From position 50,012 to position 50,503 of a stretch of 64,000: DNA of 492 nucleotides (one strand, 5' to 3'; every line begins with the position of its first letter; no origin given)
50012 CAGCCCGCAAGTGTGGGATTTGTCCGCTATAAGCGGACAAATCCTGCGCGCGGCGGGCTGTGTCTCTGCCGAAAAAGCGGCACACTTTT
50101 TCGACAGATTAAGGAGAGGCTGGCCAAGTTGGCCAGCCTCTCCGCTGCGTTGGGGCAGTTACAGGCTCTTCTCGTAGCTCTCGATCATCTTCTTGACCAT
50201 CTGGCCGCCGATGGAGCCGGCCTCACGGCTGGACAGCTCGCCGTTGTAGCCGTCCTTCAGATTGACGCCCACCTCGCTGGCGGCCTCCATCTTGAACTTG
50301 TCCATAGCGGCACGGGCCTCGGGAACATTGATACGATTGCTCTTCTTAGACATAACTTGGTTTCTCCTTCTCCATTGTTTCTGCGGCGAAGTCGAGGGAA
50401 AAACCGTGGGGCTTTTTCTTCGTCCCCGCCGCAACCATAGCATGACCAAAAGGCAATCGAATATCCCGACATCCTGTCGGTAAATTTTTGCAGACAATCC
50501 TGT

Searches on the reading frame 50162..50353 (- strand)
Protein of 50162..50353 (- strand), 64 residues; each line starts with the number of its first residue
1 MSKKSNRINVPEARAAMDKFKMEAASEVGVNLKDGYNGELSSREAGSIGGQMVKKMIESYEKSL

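Call 82: search_protein_families(library=pfam, proteins=[window:50162-50353:-], max_evalue=0.01)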
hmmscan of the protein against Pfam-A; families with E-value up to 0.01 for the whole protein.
window:50162-50353:- (64 aa): 1 family
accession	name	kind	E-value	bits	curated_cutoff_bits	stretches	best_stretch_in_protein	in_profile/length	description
PF00269.25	SASP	-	7.6e-30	103.1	22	1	6-64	1-59/59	Small, acid-soluble spore proteins, alpha/beta type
